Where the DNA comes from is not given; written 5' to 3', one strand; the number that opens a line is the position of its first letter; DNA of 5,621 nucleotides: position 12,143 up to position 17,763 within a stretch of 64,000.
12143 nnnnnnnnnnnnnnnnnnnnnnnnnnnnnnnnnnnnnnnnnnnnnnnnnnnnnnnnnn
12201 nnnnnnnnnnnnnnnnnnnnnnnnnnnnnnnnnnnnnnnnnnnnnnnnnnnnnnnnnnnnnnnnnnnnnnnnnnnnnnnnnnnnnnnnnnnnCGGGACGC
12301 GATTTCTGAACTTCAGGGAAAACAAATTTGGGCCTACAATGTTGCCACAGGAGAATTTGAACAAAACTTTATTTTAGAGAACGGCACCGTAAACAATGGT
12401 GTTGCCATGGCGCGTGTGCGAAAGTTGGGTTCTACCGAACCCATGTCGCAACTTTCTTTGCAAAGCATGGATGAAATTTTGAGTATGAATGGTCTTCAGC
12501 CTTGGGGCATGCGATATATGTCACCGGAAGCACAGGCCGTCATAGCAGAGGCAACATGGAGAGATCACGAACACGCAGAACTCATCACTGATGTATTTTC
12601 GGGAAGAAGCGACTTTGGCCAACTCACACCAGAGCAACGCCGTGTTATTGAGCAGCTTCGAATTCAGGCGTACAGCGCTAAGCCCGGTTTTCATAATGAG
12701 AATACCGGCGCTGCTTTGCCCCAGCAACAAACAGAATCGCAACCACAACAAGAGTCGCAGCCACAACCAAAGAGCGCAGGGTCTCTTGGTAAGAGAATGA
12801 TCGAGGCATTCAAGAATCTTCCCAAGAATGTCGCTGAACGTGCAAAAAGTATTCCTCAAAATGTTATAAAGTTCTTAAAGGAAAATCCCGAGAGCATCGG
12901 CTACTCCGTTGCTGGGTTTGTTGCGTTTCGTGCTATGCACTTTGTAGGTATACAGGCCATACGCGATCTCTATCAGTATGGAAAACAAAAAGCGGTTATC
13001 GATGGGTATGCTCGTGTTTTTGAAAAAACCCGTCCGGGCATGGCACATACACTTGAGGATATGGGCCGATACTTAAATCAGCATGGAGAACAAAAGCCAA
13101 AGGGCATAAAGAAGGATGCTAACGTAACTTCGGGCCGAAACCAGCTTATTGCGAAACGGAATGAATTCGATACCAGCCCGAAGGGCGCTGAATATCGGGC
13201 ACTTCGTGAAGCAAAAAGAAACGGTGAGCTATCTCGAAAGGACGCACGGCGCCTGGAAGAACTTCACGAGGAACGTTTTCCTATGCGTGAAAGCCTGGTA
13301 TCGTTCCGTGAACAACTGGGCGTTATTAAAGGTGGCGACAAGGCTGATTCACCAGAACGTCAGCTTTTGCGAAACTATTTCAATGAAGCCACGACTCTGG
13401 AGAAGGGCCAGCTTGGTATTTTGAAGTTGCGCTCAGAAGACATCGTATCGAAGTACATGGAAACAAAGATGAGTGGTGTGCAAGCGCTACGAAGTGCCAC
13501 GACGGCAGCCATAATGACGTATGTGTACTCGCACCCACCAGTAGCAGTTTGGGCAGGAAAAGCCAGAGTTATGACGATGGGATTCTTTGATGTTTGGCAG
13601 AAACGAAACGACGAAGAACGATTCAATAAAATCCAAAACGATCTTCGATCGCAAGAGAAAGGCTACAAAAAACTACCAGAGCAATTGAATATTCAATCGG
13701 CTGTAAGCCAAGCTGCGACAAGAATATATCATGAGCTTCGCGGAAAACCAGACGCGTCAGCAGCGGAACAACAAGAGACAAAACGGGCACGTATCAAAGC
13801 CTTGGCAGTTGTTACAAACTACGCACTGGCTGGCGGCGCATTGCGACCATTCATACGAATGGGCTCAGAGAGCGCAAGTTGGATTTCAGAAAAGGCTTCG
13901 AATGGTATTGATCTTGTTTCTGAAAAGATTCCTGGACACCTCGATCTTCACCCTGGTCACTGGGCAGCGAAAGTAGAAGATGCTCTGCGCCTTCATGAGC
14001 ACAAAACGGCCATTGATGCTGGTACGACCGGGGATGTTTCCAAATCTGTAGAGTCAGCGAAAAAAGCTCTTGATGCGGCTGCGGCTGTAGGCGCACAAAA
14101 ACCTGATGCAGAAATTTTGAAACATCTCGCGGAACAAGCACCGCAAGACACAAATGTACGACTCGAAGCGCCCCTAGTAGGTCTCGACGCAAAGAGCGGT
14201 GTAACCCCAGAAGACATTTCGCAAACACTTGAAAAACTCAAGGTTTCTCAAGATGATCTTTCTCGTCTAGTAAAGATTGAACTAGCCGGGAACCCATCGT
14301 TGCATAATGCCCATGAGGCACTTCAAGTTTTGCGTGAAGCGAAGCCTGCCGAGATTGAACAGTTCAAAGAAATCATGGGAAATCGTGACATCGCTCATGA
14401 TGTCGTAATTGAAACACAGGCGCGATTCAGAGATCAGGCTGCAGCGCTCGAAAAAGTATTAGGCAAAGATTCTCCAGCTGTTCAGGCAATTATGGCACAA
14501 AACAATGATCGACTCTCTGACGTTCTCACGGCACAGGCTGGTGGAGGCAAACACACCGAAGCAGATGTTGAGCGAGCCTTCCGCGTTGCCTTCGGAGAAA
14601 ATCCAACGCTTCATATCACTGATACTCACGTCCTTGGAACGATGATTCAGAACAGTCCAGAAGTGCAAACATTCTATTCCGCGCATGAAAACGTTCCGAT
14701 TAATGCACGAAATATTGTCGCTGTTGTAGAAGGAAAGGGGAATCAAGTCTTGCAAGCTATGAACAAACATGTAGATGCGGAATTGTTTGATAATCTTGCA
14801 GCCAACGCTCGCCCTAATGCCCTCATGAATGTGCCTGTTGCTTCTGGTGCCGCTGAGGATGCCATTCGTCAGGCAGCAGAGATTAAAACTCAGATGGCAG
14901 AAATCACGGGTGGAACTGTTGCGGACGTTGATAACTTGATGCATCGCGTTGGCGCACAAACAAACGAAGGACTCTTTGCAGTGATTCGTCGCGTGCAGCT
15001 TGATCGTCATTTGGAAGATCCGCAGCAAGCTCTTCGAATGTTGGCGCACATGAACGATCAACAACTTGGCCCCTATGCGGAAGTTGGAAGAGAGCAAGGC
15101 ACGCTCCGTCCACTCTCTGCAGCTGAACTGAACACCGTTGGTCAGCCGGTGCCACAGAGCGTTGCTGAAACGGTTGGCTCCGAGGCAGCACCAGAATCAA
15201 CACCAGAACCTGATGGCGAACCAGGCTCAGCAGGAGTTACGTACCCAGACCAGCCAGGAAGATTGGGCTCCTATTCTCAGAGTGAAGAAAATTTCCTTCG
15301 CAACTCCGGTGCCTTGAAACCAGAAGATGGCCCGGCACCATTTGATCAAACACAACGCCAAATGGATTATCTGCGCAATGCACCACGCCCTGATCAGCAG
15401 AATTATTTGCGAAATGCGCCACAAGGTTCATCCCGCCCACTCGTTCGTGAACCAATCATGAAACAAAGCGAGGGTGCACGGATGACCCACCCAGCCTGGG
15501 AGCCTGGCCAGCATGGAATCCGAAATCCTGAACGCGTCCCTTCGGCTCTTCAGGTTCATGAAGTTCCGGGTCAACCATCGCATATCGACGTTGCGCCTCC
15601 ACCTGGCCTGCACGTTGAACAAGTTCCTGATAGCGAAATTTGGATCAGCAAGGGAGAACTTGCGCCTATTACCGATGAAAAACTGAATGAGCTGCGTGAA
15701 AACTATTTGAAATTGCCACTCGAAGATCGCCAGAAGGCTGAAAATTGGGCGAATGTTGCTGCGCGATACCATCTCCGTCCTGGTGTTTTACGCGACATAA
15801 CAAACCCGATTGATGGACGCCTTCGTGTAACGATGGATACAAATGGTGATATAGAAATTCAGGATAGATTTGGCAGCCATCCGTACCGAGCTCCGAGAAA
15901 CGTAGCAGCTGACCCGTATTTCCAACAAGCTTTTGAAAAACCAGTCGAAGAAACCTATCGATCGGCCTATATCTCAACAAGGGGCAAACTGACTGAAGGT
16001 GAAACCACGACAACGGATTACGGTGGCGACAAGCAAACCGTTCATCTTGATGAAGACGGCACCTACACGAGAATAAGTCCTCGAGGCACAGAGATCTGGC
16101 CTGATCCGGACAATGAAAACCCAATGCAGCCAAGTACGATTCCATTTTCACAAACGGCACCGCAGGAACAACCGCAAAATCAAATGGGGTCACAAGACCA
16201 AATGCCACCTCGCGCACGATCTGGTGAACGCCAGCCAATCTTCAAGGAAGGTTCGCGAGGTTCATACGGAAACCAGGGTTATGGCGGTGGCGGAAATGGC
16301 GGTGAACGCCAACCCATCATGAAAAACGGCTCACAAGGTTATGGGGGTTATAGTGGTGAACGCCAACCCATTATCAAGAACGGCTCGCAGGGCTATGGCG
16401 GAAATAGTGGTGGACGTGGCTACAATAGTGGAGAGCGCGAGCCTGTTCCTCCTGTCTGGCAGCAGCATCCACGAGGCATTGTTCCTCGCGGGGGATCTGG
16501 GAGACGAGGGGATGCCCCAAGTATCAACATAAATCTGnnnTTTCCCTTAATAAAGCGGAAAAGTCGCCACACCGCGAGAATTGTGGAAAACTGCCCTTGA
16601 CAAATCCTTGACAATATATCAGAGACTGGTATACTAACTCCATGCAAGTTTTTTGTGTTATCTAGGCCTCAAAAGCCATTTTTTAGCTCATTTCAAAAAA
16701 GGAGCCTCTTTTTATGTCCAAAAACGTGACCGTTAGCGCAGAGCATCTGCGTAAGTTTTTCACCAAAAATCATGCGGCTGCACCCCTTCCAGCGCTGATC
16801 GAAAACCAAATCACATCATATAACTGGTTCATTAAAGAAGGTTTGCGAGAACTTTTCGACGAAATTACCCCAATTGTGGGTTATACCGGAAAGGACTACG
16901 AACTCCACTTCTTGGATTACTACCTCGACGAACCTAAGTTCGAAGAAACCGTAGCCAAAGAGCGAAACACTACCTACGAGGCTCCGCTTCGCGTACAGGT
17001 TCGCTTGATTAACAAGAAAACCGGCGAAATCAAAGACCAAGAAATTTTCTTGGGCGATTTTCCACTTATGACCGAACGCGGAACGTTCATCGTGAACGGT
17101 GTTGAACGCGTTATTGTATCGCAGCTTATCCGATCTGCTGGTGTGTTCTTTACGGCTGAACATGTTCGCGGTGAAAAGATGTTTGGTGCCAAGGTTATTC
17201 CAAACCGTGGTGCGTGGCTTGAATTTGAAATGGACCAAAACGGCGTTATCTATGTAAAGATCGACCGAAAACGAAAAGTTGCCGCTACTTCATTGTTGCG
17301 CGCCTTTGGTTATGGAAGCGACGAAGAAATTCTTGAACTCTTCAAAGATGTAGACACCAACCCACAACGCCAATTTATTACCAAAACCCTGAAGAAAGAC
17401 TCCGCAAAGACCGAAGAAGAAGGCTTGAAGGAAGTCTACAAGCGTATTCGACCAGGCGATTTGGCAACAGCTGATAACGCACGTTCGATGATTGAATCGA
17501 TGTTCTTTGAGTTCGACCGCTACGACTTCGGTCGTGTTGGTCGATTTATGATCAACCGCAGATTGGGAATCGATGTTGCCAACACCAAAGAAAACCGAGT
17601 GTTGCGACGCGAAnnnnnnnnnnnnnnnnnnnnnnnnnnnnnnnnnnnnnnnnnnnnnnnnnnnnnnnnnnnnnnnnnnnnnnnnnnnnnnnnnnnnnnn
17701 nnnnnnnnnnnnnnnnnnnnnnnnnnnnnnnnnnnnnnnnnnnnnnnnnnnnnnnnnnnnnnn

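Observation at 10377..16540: Translationally coupled acidic protein + 1911-aa giant protein with three internal domain repeats, directly upstream of rpoBC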

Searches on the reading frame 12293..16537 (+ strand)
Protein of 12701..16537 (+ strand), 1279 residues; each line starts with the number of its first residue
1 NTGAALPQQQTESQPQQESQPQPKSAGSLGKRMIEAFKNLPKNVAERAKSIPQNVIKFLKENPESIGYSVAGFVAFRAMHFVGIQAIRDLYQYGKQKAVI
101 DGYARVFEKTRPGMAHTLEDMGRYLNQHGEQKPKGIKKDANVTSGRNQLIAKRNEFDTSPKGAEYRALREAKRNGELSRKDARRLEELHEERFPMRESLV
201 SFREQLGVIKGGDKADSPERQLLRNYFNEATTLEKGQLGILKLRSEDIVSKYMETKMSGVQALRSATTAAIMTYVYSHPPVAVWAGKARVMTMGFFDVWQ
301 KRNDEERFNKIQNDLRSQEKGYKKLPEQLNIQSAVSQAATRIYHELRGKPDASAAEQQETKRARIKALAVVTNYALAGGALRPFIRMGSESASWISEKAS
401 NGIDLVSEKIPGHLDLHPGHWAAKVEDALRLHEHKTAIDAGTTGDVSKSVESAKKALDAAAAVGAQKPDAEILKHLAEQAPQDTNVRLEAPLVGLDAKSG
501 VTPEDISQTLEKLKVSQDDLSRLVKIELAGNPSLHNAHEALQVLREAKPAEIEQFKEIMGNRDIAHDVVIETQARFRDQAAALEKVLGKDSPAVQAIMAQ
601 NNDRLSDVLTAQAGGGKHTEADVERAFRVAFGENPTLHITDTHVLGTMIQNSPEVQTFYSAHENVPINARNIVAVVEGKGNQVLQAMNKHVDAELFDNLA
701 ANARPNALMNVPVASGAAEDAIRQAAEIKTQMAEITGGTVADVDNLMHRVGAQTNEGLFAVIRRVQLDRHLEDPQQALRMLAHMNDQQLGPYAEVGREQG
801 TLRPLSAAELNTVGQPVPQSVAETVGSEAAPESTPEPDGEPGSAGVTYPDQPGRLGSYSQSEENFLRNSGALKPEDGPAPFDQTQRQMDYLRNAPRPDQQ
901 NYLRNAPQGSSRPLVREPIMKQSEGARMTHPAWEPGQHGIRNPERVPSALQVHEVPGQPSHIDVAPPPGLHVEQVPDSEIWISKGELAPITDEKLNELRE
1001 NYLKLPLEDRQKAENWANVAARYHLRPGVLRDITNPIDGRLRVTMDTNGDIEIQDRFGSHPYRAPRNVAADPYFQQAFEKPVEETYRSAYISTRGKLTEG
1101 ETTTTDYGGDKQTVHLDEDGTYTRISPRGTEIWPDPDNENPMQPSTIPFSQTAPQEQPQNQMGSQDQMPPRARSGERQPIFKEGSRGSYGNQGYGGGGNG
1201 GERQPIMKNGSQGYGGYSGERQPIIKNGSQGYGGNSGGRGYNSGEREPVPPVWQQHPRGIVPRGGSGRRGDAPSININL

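Call 44: find_homologous_proteins(query=A2, max_evalue=0.01)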
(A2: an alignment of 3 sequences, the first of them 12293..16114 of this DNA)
Query A2 (3 sequences) (1274 aa, profile of the alignment): 1 proteins with E <= 0.01 among 8000 candidates.
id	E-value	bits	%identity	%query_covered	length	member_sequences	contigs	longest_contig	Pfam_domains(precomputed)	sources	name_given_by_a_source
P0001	0.0e+0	1775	100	100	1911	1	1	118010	-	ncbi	-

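Call 57: search_solved_structures(query=A2, max_evalue=5)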
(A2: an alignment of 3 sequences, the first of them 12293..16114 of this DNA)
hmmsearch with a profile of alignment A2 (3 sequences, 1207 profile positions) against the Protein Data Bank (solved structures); distinct sequences matched with E-value up to 5: 2.
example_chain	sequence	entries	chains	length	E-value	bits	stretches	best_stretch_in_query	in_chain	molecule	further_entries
1sfj_A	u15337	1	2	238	0.71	10.9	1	687-775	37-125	3-dehydroquinate dehydratase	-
1sfl_A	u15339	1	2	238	0.73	10.9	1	687-775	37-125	3-dehydroquinate dehydratase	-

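Call 73: search_dna_similar(query=window:12701-16537:+, collection=phages, mode=protein, max_evalue=0.001)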
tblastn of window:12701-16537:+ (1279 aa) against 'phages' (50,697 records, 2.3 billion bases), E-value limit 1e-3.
No match.

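Call 91: find_related_loci(query=A2, collection=viral_contigs, flank=5000)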
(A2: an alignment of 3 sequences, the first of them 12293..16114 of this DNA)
Query A2 (1274 aa) in viral_contigs; peptide patterns used: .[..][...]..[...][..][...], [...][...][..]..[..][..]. (x = any residue, [..] = any of these).
101 stretches matched a pattern, but none encodes a relative of the query by tblastn (E <= 1e-3).

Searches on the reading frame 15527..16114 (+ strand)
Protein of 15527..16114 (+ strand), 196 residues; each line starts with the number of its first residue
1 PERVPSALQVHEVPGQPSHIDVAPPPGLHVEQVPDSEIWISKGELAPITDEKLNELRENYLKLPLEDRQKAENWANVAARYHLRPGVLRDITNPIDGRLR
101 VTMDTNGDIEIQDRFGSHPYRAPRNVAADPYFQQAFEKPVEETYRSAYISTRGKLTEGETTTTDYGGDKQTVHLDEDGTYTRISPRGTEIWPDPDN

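Call 79: search_solved_structures(query=A7, max_evalue=5)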
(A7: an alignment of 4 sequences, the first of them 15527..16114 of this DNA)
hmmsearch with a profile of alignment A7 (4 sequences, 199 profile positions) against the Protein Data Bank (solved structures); distinct sequences matched with E-value up to 5: 1.
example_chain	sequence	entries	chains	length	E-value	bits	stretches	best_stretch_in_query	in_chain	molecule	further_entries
1zd0_A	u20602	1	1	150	0.47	13.3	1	30-118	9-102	hypothetical protein PF0523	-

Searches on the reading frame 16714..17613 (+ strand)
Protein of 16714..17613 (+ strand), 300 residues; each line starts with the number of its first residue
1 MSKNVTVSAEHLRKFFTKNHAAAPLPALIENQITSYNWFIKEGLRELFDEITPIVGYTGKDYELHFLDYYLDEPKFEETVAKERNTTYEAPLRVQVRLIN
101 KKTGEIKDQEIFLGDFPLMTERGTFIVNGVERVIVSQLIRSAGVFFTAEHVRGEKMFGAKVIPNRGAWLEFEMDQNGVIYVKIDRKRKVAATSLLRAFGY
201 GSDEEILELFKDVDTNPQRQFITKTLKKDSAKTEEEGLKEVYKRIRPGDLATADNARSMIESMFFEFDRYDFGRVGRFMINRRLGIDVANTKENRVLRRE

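Call 50: find_related_loci(query=window:16714-17613:+, collection=metagenome_contigs, flank=10000)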
Query window:16714-17613:+ (300 aa) in metagenome_contigs; peptide patterns used: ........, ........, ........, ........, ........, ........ (x = any residue, [..] = any of these).
283 stretches matched a pattern; 240 encode a relative of the query (tblastn E <= 1e-3); the best 80 are kept; 80 distinct loci.
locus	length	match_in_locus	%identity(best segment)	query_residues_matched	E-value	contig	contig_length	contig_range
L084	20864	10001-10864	68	13-300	2e-134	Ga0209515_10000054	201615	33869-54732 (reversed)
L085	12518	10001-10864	67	13-300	2e-132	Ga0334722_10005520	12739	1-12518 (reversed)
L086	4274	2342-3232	67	1-300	2e-134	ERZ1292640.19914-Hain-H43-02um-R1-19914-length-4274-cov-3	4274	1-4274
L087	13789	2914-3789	65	9-300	8e-132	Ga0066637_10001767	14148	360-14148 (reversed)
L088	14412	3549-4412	67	13-300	3e-131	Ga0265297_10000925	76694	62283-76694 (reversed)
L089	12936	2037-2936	64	5-300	1e-130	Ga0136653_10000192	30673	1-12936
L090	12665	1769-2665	65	1-300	1e-130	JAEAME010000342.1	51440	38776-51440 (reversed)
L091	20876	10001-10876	66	13-300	6e-129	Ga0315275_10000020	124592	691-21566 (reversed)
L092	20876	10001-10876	65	13-300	1e-128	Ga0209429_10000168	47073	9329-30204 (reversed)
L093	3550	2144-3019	65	13-300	1e-131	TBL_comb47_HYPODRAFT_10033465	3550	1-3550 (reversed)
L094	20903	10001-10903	64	13-300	4e-124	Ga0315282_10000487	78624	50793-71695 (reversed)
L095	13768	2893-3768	63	13-300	3e-121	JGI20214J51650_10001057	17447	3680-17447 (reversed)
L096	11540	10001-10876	63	13-300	3e-121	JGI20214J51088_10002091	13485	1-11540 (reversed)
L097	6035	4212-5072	64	13-300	1e-120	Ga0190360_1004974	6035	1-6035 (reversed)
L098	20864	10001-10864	60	13-300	6e-119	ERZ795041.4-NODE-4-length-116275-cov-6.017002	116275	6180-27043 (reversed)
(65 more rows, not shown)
